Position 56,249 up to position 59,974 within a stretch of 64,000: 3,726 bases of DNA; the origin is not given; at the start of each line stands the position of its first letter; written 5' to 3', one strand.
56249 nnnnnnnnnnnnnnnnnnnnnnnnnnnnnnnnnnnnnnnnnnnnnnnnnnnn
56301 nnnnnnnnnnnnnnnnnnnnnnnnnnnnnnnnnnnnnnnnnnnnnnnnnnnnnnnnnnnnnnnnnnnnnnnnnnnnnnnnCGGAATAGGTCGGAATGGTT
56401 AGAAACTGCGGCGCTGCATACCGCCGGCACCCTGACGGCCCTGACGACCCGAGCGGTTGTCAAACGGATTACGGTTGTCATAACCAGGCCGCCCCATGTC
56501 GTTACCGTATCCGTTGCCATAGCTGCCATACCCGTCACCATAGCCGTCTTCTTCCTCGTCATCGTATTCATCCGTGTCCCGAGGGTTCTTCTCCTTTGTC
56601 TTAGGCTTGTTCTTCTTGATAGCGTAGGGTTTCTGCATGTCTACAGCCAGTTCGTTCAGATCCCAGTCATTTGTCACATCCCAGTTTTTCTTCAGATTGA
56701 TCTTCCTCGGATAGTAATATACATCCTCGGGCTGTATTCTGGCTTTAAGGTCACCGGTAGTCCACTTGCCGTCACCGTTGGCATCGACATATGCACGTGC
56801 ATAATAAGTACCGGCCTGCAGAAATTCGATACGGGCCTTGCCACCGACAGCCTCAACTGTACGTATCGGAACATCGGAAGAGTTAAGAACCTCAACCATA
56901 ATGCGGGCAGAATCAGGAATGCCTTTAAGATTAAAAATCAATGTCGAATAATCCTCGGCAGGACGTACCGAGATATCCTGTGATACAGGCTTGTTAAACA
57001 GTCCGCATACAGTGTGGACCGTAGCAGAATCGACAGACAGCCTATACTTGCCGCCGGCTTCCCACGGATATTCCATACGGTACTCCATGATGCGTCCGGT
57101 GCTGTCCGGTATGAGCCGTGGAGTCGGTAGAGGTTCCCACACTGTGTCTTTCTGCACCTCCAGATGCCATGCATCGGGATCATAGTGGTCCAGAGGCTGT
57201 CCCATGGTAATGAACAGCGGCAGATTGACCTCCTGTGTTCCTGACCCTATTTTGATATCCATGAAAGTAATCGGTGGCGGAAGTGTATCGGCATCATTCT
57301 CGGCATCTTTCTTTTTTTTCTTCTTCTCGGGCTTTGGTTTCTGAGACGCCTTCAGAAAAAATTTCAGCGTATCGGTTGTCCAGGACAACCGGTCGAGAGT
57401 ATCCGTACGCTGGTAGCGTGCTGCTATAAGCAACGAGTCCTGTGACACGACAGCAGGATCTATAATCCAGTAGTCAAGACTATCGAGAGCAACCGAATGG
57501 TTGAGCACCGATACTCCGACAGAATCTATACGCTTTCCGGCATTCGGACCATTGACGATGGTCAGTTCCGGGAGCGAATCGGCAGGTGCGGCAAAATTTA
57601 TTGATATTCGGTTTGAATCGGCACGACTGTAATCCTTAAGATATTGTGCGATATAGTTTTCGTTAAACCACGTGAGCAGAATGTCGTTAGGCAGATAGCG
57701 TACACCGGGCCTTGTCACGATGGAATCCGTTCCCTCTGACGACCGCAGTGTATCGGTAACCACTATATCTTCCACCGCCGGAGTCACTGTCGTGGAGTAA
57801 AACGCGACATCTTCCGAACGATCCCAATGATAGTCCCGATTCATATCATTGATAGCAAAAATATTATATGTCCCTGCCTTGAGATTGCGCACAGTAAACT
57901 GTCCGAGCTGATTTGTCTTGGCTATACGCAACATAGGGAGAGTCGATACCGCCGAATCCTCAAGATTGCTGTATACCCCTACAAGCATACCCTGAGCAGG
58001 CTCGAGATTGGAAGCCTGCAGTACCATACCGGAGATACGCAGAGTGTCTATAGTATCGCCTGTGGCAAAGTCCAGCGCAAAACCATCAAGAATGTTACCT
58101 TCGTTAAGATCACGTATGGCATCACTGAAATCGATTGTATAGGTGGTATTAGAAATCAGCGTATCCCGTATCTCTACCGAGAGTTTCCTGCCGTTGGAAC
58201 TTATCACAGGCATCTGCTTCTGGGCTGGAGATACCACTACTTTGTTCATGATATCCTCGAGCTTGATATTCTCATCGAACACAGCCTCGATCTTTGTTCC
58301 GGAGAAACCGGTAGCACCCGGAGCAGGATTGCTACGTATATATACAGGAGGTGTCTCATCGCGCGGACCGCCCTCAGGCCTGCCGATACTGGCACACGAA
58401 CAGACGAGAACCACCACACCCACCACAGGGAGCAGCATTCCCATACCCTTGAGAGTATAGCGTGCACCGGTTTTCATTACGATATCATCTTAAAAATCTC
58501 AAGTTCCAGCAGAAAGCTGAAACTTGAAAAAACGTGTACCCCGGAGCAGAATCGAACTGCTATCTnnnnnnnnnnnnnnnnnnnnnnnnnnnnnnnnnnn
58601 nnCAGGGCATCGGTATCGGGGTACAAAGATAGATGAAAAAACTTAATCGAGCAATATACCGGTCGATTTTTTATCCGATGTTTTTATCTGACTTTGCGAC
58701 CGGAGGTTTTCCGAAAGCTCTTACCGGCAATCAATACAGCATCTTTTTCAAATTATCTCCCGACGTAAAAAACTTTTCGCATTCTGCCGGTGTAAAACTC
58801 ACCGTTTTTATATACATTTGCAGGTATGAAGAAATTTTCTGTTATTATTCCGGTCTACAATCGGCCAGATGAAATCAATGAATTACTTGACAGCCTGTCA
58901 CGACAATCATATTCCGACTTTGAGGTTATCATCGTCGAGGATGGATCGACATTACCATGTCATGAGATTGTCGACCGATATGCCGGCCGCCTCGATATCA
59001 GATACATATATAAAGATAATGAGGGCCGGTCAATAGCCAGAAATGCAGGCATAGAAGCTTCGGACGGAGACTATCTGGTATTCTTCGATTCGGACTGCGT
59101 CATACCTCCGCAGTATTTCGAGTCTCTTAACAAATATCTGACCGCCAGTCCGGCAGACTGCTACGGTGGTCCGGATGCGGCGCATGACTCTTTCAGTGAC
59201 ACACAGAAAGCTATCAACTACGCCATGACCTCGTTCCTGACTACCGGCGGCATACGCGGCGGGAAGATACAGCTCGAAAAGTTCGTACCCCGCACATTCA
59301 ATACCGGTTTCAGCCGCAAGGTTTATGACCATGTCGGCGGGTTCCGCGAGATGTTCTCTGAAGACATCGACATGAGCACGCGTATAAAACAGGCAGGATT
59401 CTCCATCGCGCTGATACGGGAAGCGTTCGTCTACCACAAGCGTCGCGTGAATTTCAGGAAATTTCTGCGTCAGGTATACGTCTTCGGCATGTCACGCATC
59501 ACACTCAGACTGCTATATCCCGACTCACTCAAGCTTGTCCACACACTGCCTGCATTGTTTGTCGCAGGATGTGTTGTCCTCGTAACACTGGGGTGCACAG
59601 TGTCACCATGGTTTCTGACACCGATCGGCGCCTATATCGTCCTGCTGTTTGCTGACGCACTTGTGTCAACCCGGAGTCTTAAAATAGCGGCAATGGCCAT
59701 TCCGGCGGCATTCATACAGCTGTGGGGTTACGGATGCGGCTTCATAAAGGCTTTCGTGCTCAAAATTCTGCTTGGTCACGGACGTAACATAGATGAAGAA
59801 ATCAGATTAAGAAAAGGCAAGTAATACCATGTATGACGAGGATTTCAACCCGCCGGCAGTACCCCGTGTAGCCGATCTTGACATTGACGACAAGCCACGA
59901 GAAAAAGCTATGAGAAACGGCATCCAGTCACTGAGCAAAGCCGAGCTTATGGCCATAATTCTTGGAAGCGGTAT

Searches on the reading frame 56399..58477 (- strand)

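Call 71: search_protein_families(library=pfam, proteins=[window:56399-58477:-], max_evalue=0.001)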
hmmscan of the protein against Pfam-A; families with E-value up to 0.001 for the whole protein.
window:56399-58477:- (692 aa): 3 families
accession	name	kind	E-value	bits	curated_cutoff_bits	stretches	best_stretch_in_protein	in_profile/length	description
PF13205.12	Big_5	-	4.1e-19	69.7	23.6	1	40-139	1-105/105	Bacterial Ig-like domain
PF09912.14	DUF2141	-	5.6e-06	26.7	24.4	0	185-221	37-73/112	Uncharacterized protein conserved in bacteria (DUF2141)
PF13620.12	CarboxypepD_reg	-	0.00059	20.6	32.3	0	148-207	2-53/82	Carboxypeptidase regulatory-like domain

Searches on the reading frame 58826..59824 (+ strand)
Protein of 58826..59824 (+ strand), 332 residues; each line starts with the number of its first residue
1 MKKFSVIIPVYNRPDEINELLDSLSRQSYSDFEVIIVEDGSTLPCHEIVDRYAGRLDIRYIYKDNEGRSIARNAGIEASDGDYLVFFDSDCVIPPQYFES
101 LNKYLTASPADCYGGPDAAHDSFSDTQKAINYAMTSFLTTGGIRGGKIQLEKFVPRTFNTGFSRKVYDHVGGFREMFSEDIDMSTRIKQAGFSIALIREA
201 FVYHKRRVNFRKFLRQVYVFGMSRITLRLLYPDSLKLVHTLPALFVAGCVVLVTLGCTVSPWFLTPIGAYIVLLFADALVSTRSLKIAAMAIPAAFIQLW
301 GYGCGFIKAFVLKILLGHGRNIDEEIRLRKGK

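Call 71: search_protein_families(library=pfam, proteins=[window:58826-59824:+], max_evalue=0.001)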
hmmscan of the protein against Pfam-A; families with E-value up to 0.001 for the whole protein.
window:58826-59824:+ (332 aa): 5 families
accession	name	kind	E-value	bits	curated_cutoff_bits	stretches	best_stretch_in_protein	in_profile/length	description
PF00535.33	Glycos_transf_2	-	6.2e-34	117.8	23.3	1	5-170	1-167/168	Glycosyl transferase family 2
PF13641.12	Glyco_tranf_2_3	-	1.2e-20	74.9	27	1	4-216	3-223/230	Glycosyltransferase like family 2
PF10111.15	Glyco_tranf_2_2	-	1.1e-16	61.6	27.3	1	5-213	1-225/276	Glycosyltransferase like family 2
PF13632.12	Glyco_trans_2_3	-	8.4e-09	36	27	1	84-287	2-182/198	Glycosyl transferase family group 2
PF13506.12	Glyco_transf_21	-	0.00045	20.2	21.7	0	74-217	24-169/174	Glycosyl transferase family 21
